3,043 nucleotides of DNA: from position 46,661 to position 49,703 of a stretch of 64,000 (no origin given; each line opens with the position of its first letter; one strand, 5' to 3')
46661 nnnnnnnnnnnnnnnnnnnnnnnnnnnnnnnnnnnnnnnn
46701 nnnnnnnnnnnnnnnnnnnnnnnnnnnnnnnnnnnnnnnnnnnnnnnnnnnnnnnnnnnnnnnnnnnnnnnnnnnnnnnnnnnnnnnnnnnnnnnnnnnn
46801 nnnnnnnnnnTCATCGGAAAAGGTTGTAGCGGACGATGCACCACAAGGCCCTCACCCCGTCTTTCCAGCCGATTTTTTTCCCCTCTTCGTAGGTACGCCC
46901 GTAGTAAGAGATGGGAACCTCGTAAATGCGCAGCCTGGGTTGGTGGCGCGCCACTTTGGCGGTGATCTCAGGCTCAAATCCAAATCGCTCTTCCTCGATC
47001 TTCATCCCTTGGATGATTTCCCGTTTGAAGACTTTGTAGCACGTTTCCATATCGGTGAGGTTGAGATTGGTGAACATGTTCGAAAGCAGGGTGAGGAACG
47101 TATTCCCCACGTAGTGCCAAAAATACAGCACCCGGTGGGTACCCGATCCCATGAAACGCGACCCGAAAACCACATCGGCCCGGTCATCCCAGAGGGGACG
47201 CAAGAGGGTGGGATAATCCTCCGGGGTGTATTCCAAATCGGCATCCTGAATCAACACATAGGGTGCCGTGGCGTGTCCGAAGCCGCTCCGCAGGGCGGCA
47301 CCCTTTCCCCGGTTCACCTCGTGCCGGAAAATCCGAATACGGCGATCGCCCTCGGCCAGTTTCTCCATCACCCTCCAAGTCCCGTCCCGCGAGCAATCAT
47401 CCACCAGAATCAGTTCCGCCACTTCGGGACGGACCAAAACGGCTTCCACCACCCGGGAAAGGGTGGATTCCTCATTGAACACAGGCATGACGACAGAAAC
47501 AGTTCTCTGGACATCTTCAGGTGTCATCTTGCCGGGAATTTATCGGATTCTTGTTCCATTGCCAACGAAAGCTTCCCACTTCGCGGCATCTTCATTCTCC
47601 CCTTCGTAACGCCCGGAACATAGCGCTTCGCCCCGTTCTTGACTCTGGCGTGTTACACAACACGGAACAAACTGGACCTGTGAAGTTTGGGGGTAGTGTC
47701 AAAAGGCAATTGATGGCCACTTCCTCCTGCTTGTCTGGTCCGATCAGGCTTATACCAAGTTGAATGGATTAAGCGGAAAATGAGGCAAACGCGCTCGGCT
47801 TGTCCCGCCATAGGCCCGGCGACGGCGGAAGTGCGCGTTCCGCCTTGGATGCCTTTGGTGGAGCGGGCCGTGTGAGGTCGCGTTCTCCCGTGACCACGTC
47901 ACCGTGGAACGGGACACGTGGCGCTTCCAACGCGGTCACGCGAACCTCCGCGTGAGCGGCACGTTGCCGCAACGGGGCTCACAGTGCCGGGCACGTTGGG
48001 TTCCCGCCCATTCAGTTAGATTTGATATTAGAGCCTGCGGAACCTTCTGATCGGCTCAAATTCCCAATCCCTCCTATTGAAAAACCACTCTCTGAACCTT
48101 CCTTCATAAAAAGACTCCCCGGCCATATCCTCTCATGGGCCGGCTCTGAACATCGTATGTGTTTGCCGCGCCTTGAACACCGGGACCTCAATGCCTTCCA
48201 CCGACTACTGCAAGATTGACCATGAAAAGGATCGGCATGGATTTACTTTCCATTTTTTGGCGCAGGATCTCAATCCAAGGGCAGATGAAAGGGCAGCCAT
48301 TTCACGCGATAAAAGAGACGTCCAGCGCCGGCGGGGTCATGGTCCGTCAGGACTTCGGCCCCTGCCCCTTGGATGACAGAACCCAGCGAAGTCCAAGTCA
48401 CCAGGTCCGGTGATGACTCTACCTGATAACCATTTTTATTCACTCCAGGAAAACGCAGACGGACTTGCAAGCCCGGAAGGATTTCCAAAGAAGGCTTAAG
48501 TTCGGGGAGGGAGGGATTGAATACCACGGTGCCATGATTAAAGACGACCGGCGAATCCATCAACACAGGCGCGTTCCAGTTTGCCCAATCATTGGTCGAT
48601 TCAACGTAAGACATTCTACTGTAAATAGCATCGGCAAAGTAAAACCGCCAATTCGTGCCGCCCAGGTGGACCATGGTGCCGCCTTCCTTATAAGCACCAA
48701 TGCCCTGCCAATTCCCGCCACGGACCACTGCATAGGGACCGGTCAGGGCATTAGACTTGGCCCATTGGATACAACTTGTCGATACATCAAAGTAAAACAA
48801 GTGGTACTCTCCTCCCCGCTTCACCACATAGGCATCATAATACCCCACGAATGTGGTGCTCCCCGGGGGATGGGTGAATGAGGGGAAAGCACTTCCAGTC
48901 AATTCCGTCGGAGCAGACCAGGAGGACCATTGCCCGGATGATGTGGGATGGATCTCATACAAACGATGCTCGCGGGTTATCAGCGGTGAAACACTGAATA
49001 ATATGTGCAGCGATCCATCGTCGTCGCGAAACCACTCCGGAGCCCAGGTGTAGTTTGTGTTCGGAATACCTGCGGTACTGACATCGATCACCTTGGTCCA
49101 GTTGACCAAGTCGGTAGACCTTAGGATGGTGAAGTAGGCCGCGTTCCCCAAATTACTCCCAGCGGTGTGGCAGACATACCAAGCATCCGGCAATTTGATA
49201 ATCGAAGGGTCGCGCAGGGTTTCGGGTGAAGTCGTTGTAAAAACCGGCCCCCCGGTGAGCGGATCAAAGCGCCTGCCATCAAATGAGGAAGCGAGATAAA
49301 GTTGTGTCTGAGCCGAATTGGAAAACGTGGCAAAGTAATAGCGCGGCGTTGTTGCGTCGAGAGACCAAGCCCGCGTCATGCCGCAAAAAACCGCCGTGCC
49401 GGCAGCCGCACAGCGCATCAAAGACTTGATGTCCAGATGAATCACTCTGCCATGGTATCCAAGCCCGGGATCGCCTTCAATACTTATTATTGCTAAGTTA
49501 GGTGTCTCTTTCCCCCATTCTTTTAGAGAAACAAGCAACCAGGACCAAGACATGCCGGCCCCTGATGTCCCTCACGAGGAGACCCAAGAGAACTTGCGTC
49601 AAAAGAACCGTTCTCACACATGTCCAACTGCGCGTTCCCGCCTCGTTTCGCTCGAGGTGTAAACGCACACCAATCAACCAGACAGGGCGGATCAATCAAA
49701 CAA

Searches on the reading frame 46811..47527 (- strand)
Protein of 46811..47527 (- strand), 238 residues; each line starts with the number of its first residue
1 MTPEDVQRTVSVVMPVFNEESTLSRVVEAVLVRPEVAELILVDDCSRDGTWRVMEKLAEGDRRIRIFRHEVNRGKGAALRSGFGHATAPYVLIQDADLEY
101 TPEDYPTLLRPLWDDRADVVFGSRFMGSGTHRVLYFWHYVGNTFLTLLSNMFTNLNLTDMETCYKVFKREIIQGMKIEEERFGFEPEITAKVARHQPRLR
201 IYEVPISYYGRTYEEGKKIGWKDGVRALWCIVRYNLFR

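Call 60: search_protein_families(library=pfam, proteins=[window:46811-47527:-], max_evalue=0.00001)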
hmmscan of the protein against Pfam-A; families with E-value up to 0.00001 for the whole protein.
window:46811-47527:- (238 aa): 2 families
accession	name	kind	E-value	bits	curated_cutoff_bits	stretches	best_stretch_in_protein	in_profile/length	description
PF00535.33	Glycos_transf_2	-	2.6e-36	125.5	23.3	1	11-172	1-164/168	Glycosyl transferase family 2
PF13641.12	Glyco_tranf_2_3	-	2.7e-07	31.3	27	1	8-131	2-130/230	Glycosyltransferase like family 2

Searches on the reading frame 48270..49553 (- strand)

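Call 3: search_protein_families(library=pfam, proteins=[window:48270-49553:-], max_evalue=0.1)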
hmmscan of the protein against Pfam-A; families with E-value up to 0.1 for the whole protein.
window:48270-49553:- (427 aa): 3 families
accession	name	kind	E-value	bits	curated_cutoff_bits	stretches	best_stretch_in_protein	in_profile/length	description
PF04616.20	Glyco_hydro_43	-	9.3e-10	38.7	32.2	1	111-219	8-114/288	Glycosyl hydrolases family 43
PF00251.26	Glyco_hydro_32N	-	3.4e-07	30.6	22.1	1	79-176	94-193/307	Glycosyl hydrolases family 32 N-terminal domain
PF13088.12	BNR_2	-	0.026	14.3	31.4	1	146-226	23-108/277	BNR repeat-like domain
